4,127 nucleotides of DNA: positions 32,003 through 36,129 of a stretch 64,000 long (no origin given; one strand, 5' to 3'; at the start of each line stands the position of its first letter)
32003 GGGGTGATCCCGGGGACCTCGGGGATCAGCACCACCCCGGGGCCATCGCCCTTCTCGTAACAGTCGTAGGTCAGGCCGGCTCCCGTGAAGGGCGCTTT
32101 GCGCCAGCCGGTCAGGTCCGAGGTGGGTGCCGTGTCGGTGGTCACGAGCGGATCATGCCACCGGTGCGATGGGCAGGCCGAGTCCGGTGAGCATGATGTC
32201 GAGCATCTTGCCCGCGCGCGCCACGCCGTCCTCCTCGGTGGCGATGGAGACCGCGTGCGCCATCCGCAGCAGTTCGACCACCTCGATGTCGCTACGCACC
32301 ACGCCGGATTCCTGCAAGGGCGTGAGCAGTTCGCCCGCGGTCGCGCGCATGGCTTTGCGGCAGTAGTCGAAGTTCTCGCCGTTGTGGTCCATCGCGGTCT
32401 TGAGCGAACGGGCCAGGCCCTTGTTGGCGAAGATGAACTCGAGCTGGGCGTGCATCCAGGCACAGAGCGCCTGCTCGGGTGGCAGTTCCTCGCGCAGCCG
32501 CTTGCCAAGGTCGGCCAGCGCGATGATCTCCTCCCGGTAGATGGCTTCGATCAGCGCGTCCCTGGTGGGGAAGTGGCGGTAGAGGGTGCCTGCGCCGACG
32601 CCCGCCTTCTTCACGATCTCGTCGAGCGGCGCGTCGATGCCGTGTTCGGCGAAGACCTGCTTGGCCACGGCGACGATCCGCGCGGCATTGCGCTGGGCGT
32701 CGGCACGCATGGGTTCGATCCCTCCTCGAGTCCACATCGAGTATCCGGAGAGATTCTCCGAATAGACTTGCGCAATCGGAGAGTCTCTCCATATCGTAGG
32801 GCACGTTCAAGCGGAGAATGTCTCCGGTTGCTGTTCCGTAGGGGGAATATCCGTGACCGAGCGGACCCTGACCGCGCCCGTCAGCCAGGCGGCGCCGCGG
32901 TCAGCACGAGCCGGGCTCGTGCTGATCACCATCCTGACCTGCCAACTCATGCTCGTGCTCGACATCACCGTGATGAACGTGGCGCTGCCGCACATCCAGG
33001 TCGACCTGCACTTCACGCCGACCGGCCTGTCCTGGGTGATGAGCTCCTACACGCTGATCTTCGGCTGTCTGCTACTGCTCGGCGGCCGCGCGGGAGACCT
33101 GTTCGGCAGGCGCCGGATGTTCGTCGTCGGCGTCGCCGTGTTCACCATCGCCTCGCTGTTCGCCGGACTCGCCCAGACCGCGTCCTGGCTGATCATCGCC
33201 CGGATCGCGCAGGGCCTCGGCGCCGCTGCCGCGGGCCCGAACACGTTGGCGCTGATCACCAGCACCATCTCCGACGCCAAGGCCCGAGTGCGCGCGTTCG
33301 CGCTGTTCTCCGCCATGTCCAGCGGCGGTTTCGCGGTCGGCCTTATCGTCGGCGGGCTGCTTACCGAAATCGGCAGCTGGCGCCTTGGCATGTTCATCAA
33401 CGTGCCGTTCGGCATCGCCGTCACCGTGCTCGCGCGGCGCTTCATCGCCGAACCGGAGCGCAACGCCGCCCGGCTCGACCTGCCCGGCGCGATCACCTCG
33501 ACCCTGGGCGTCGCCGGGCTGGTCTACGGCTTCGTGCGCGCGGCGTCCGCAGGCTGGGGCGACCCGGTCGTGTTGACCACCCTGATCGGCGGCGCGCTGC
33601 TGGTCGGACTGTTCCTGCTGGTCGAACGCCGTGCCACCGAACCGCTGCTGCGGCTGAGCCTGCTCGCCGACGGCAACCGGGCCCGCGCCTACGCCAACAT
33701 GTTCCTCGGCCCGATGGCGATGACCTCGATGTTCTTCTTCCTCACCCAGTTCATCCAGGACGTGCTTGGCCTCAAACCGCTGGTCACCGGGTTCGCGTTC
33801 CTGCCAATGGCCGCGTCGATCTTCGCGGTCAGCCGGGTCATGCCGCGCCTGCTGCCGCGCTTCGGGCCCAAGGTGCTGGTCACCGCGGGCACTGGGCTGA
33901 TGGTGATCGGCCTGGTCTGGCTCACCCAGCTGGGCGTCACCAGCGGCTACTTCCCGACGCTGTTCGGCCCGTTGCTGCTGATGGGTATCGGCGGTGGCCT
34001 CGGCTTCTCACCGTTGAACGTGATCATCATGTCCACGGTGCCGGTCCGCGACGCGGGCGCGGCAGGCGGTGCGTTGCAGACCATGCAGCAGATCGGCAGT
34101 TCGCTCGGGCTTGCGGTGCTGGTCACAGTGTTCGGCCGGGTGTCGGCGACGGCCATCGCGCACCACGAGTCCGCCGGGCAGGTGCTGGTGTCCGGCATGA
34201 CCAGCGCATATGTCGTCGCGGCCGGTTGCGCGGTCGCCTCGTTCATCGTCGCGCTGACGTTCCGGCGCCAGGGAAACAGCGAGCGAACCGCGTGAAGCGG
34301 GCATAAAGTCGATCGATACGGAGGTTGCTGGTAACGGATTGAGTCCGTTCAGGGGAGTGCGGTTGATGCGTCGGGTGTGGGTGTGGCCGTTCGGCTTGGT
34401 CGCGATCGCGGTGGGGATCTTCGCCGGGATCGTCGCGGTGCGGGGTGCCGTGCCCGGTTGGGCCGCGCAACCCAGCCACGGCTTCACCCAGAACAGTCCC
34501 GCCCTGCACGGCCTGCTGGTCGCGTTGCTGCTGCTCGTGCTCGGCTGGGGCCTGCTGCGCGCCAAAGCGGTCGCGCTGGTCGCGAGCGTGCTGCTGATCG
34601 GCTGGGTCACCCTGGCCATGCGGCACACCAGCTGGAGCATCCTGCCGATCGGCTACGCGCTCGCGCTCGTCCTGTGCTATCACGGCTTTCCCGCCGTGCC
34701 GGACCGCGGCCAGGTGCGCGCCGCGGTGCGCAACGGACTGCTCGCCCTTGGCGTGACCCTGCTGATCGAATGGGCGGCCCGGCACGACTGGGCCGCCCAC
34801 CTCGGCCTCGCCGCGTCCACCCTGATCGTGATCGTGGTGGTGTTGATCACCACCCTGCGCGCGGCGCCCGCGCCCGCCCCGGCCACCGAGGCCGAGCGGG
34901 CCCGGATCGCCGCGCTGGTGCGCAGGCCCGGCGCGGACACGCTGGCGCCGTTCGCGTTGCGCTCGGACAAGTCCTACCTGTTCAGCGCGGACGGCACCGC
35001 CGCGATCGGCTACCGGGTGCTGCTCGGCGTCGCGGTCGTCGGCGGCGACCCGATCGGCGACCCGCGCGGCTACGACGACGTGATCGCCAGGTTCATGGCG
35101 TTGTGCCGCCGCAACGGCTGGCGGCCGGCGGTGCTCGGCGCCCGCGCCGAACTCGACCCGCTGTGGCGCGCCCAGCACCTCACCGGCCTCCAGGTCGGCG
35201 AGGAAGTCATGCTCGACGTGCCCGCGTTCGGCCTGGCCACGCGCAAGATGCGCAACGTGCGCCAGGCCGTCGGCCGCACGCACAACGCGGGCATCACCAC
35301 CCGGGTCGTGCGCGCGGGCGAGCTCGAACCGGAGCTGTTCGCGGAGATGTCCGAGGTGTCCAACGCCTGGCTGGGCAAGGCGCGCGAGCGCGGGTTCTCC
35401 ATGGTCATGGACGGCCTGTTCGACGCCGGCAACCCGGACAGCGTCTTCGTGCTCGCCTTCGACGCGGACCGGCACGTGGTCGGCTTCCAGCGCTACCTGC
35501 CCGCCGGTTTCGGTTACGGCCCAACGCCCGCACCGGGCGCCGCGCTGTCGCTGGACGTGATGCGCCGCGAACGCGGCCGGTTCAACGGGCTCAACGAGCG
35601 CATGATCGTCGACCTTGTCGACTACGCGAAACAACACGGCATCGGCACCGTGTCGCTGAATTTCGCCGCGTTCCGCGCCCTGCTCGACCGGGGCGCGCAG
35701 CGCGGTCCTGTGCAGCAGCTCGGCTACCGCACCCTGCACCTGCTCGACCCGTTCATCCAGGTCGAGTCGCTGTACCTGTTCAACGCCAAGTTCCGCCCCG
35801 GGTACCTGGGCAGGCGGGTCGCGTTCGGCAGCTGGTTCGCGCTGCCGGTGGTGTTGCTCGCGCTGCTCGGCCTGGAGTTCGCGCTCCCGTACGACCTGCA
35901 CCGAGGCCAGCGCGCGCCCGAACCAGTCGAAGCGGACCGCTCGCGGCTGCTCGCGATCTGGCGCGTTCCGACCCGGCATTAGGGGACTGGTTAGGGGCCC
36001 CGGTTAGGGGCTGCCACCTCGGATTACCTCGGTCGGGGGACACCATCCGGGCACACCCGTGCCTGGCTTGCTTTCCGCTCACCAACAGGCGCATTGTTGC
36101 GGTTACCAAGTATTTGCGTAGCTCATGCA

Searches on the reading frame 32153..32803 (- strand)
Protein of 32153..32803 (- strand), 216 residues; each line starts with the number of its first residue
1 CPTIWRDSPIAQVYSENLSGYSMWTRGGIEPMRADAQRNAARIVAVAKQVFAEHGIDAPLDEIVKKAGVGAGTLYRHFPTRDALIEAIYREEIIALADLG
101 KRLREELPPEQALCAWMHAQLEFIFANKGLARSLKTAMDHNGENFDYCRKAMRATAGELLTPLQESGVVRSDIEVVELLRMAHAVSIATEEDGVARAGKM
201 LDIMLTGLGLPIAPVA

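Call 29: search_protein_families(library=pfam, proteins=[window:32153-32803:-], max_evalue=0.001)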
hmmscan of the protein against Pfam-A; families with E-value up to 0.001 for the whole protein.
window:32153-32803:- (216 aa): 2 families
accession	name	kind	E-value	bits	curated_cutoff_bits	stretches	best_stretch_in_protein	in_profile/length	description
PF21597.2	TetR_C_43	-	5.8e-19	68.7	27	1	109-208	2-103/105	Transcriptional regulator SbtR-like, C-terminal domain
PF00440.29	TetR_N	-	2.9e-14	53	24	1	43-88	1-47/47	Bacterial regulatory proteins, tetR family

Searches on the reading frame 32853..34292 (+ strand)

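Call 29: search_protein_families(library=pfam, proteins=[window:32853-34292:+], max_evalue=0.001)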
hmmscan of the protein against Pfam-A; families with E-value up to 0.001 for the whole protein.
window:32853-34292:+ (480 aa): 1 family
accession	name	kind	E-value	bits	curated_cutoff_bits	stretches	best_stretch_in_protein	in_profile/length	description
PF07690.21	MFS_1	-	7.5e-51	173.5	33.4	1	28-419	2-346/347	Major Facilitator Superfamily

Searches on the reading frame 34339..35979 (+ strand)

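Call 29: search_protein_families(library=pfam, proteins=[window:34339-35979:+], max_evalue=0.001)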
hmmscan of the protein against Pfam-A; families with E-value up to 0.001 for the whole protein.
window:34339-35979:+ (547 aa): 1 family
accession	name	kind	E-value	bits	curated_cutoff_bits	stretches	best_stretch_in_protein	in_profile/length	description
PF09924.15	LPG_synthase_C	-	3.8e-63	213.8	27.5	1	194-489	4-291/298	Phosphatidylglycerol lysyltransferase, C-terminal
